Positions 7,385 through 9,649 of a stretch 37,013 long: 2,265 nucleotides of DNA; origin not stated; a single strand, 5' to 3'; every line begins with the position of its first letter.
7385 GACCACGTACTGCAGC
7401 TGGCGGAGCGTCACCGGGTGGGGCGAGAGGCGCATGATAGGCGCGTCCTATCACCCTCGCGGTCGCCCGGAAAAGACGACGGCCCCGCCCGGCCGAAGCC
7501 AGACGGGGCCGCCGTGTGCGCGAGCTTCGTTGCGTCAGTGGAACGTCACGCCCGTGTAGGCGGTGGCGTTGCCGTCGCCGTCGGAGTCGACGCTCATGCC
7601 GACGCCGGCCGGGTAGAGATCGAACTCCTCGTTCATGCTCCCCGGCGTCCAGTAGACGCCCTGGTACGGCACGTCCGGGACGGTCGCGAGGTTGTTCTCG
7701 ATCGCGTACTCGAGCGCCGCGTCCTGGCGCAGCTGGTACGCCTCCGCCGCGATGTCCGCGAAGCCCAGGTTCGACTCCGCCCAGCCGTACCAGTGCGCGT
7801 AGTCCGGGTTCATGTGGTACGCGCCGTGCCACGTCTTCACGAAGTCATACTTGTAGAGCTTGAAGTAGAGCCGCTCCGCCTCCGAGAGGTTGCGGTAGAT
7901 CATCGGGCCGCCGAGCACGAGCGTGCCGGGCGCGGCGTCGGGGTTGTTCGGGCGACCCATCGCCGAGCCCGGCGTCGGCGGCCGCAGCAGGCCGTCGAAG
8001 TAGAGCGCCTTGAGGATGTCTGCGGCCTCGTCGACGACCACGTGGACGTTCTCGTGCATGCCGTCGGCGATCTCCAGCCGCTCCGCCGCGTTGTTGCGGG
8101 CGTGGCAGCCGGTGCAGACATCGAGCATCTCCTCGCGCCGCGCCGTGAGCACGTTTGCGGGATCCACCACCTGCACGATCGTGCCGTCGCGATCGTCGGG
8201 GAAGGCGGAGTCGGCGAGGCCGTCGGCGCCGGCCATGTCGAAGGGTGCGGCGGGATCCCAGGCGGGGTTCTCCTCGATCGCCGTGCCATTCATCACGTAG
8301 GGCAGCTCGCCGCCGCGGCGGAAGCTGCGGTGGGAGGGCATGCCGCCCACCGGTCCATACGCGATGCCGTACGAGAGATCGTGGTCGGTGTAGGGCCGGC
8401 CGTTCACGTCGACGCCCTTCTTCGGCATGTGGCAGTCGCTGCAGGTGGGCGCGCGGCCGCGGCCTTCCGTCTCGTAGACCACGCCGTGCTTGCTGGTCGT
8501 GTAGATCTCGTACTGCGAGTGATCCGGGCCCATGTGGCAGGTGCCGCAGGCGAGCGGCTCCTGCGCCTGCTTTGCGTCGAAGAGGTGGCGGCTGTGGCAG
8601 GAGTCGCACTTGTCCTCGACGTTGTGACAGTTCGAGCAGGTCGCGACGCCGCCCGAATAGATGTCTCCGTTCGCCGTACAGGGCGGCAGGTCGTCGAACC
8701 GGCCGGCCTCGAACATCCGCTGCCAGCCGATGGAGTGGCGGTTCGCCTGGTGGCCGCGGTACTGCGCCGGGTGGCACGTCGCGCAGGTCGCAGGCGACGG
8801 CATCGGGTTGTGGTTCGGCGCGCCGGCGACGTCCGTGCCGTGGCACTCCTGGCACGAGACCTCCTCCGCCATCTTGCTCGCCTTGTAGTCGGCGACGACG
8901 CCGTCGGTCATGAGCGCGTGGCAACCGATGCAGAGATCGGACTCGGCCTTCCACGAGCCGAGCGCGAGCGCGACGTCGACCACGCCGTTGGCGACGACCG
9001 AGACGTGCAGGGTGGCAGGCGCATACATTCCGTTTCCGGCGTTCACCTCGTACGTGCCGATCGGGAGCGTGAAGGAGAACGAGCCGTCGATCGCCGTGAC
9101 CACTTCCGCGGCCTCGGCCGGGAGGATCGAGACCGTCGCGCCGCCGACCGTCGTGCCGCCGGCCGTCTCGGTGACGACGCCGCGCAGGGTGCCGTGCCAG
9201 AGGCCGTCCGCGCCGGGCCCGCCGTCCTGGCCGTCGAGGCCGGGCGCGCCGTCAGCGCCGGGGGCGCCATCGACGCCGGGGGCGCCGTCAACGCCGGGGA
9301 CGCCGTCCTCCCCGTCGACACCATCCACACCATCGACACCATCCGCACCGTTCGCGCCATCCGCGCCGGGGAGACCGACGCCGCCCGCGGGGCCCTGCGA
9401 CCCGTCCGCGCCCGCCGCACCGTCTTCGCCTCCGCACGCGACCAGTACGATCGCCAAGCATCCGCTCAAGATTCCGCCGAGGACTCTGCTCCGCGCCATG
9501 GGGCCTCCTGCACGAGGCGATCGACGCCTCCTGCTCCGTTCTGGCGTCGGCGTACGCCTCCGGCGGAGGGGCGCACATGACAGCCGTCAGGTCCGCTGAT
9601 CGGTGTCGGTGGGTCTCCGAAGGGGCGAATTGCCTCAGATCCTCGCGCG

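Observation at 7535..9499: Collagen-like triple-helix stalk fused to an octahaem HAO-like cytochrome on a lipid anchor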

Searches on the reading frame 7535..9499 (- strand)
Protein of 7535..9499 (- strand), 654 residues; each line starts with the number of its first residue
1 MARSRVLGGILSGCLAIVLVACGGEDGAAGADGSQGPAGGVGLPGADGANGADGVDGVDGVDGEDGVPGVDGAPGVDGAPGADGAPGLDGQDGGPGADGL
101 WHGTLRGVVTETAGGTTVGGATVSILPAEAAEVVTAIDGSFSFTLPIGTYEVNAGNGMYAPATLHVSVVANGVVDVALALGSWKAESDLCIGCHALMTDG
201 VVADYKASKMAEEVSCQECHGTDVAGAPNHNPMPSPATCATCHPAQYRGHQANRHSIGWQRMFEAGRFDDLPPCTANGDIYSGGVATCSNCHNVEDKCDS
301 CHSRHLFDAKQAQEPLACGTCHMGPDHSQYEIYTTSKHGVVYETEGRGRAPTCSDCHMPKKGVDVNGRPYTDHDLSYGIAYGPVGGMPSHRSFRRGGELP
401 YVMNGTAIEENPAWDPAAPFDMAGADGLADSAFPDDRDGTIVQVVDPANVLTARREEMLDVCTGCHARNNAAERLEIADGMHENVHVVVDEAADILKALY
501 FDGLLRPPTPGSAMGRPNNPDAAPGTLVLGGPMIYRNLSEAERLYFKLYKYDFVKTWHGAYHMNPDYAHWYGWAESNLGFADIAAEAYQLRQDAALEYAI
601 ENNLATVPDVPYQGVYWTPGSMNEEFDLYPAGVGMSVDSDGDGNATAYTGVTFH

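Call 3: search_protein_families(library=pfam, proteins=[window:7535-9499:-], max_evalue=1)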
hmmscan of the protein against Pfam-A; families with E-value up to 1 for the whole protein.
window:7535-9499:- (654 aa): 10 families
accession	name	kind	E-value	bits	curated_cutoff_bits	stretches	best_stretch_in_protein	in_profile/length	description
PF13447.11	Multi-haem_cyto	-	1.3e-26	93.9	21.9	2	213-346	2-146/269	Seven times multi-haem cytochrome CxxCH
PF01391.23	Collagen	-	1.2e-10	41.4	27.2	2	48-99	1-52/60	Collagen triple helix repeat (20 copies)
PF14522.11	Cytochrome_C7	-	9.8e-08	32.2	24.8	1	189-243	15-66/67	Cytochrome c7 and related cytochrome c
PF14537.11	Cytochrom_c3_2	-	6.1e-07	30.3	25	2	211-293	4-79/79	Cytochrome c3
PF09699.15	Paired_CXXCH_1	-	2.5e-05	24.3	20.6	1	213-245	6-38/41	Doubled CXXCH motif (Paired_CXXCH_1)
PF13435.11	Cytochrome_C554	-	3.9e-05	24.9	20.8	1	186-221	47-84/84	Cytochrome c554 and c-prime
PF13715.12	CarbopepD_reg_2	-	0.0015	19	32.2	1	106-178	2-74/88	CarboxypepD_reg-like domain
PF02335.20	Cytochrom_C552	-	0.0015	18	24.1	1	327-375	229-267/438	Cytochrome c552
PF03264.19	Cytochrom_NNT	-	0.017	15.3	24.1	1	317-364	38-79/174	NapC/NirT cytochrome c family, N-terminal region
PF07210.18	DUF1416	-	0.13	12.7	23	1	105-156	22-74/97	Protein of unknown function (DUF1416)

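Call 4: search_protein_families(library=ncbifam, proteins=[window:7535-9499:-], max_evalue=1)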
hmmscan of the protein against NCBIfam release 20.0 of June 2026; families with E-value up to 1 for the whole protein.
window:7535-9499:- (654 aa): 17 families
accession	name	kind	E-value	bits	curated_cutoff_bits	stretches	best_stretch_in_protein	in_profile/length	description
NF052343.1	hydrazine_HDH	equivalog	2.4e-25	88.9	900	1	188-345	117-272/564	hydrazine dehydrogenase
TIGR03508.1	decahem_SO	subfamily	1.2e-10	41.3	192.2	2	183-262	66-144/258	DmsE family decaheme c-type cytochrome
NF038329.2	gly_rich_SclB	equivalog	1.3e-08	34.2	325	1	24-96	268-340/442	LPXTG-anchored collagen-like adhesin Scl2/SclB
NF038330.1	adhesin_SclA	exception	1e-05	25.4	400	1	24-99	153-228/405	LPXTG-anchored collagen-like adhesin Scl1/SclA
NF052345.1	S_layer_anammox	exception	1.2e-05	22.9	1400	1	96-183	1311-1394/1596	Kustd1514 family S-layer glycoprotein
NF046116.1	adhesin_Lcl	equivalog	1.6e-05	23.6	500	1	25-99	199-274/431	collagen-like adhesin Lcl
TIGR03153.1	cytochr_NrfH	equivalog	0.0001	22.4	134.2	2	175-220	16-59/138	cytochrome c nitrite reductase small subunit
NF047727.1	4hemeCytCCctA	equivalog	0.0057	16.8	180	1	162-245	12-89/109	tetraheme c-type cytochrome CctA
NF045722.1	c3_cytochr_TmcA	equivalog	0.0076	16.1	114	1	184-249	54-116/125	acidic tetraheme cytochrome c3 TmcA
NF008339.0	PRK11125.1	equivalog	0.011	14.4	595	1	326-375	270-310/487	ammonia-forming cytochrome c nitrite reductase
TIGR03152.1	cyto_c552_HCOOH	exception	0.022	13.5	692.5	1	326-375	228-268/441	ammonia-forming nitrite reductase cytochrome c552 subunit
TIGR02200.1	GlrX_actino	hypoth_equivalog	0.061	13.8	89.5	1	350-375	7-32/77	mycoredoxin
NF040967.1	cytc_ExtN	equivalog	0.089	11.6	200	1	208-324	33-139/415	selenite/tellurite reduction operon c-type cytochrome ExtN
NF040968.1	FeS_ExtO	equivalog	0.09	11.6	200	1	208-324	33-139/416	selenite/tellurite reduction operon b-type cytochrome iron-sulfur cluster-binding subunit ExtO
NF038313.3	HisXaaSer_A4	exception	0.16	12.9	55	0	25-60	53-88/93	His-Xaa-Ser repeat protein HxsA4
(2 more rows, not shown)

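Call 6: search_solved_structures(query=window:7535-9499:-, max_evalue=1, show_alignments=3)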
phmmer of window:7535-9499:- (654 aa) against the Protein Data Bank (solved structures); distinct sequences matched with E-value up to 1: 53.
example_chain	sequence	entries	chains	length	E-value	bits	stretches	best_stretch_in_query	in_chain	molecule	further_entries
8zxl_X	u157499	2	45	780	1.2e-66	228.8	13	24-99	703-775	spindlefibril | axialfibril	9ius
6h5l_A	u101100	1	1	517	4.6e-29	104.6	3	207-346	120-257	Similar to hydroxylamine oxidoreductase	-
4fas_A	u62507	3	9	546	7.5e-26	94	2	210-344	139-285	Hydroxylamine oxidoreductase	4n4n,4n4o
1fgj_A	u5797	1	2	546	8.2e-26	93.8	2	210-344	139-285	HYDROXYLAMINE OXIDOREDUCTASE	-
6m0p_A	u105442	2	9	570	8.6e-26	93.8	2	210-344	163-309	Aerobic hydroxylamine oxidoreductase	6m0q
4n4j_A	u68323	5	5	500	3.3e-24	88.6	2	209-360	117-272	hydroxylamine oxidoreductase | Similar to hydroxylamine oxidoreductase hao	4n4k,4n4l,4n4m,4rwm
6t5e_A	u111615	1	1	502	1.6e-22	82.9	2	206-359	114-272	Hydroxylamine oxidoreductase-like protein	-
6hif_G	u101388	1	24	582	2.5e-21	79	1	183-344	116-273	Hydrazine dehydrogenase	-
4qo5_A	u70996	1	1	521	7e-14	54.4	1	297-344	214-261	Hypothetical multiheme protein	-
9wxp_BJ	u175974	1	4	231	3.5e-09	38.9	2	27-100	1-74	Collagen alpha-1(IX) chain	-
3hqv_B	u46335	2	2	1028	3.9e-09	38.7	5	24-99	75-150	Collagen alpha-2(I) chain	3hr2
9wxp_BK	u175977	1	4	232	3.3e-07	32.4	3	30-96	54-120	Collagen type IX alpha 2 chain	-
9wxp_AB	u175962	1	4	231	3.6e-07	32.2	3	25-99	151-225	Chromaffin granule amine transporter isoform X1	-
9wxp_AC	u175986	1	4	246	6.1e-07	31.5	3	24-100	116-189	Collagen type XI alpha 1 chain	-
9wxp_DA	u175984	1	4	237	1.7e-06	30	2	24-99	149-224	Fibrillar collagen NC1 domain-containing protein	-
1h8l_A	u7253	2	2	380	0.62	11.6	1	104-180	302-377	CARBOXYPEPTIDASE GP180 RESIDUES 503-882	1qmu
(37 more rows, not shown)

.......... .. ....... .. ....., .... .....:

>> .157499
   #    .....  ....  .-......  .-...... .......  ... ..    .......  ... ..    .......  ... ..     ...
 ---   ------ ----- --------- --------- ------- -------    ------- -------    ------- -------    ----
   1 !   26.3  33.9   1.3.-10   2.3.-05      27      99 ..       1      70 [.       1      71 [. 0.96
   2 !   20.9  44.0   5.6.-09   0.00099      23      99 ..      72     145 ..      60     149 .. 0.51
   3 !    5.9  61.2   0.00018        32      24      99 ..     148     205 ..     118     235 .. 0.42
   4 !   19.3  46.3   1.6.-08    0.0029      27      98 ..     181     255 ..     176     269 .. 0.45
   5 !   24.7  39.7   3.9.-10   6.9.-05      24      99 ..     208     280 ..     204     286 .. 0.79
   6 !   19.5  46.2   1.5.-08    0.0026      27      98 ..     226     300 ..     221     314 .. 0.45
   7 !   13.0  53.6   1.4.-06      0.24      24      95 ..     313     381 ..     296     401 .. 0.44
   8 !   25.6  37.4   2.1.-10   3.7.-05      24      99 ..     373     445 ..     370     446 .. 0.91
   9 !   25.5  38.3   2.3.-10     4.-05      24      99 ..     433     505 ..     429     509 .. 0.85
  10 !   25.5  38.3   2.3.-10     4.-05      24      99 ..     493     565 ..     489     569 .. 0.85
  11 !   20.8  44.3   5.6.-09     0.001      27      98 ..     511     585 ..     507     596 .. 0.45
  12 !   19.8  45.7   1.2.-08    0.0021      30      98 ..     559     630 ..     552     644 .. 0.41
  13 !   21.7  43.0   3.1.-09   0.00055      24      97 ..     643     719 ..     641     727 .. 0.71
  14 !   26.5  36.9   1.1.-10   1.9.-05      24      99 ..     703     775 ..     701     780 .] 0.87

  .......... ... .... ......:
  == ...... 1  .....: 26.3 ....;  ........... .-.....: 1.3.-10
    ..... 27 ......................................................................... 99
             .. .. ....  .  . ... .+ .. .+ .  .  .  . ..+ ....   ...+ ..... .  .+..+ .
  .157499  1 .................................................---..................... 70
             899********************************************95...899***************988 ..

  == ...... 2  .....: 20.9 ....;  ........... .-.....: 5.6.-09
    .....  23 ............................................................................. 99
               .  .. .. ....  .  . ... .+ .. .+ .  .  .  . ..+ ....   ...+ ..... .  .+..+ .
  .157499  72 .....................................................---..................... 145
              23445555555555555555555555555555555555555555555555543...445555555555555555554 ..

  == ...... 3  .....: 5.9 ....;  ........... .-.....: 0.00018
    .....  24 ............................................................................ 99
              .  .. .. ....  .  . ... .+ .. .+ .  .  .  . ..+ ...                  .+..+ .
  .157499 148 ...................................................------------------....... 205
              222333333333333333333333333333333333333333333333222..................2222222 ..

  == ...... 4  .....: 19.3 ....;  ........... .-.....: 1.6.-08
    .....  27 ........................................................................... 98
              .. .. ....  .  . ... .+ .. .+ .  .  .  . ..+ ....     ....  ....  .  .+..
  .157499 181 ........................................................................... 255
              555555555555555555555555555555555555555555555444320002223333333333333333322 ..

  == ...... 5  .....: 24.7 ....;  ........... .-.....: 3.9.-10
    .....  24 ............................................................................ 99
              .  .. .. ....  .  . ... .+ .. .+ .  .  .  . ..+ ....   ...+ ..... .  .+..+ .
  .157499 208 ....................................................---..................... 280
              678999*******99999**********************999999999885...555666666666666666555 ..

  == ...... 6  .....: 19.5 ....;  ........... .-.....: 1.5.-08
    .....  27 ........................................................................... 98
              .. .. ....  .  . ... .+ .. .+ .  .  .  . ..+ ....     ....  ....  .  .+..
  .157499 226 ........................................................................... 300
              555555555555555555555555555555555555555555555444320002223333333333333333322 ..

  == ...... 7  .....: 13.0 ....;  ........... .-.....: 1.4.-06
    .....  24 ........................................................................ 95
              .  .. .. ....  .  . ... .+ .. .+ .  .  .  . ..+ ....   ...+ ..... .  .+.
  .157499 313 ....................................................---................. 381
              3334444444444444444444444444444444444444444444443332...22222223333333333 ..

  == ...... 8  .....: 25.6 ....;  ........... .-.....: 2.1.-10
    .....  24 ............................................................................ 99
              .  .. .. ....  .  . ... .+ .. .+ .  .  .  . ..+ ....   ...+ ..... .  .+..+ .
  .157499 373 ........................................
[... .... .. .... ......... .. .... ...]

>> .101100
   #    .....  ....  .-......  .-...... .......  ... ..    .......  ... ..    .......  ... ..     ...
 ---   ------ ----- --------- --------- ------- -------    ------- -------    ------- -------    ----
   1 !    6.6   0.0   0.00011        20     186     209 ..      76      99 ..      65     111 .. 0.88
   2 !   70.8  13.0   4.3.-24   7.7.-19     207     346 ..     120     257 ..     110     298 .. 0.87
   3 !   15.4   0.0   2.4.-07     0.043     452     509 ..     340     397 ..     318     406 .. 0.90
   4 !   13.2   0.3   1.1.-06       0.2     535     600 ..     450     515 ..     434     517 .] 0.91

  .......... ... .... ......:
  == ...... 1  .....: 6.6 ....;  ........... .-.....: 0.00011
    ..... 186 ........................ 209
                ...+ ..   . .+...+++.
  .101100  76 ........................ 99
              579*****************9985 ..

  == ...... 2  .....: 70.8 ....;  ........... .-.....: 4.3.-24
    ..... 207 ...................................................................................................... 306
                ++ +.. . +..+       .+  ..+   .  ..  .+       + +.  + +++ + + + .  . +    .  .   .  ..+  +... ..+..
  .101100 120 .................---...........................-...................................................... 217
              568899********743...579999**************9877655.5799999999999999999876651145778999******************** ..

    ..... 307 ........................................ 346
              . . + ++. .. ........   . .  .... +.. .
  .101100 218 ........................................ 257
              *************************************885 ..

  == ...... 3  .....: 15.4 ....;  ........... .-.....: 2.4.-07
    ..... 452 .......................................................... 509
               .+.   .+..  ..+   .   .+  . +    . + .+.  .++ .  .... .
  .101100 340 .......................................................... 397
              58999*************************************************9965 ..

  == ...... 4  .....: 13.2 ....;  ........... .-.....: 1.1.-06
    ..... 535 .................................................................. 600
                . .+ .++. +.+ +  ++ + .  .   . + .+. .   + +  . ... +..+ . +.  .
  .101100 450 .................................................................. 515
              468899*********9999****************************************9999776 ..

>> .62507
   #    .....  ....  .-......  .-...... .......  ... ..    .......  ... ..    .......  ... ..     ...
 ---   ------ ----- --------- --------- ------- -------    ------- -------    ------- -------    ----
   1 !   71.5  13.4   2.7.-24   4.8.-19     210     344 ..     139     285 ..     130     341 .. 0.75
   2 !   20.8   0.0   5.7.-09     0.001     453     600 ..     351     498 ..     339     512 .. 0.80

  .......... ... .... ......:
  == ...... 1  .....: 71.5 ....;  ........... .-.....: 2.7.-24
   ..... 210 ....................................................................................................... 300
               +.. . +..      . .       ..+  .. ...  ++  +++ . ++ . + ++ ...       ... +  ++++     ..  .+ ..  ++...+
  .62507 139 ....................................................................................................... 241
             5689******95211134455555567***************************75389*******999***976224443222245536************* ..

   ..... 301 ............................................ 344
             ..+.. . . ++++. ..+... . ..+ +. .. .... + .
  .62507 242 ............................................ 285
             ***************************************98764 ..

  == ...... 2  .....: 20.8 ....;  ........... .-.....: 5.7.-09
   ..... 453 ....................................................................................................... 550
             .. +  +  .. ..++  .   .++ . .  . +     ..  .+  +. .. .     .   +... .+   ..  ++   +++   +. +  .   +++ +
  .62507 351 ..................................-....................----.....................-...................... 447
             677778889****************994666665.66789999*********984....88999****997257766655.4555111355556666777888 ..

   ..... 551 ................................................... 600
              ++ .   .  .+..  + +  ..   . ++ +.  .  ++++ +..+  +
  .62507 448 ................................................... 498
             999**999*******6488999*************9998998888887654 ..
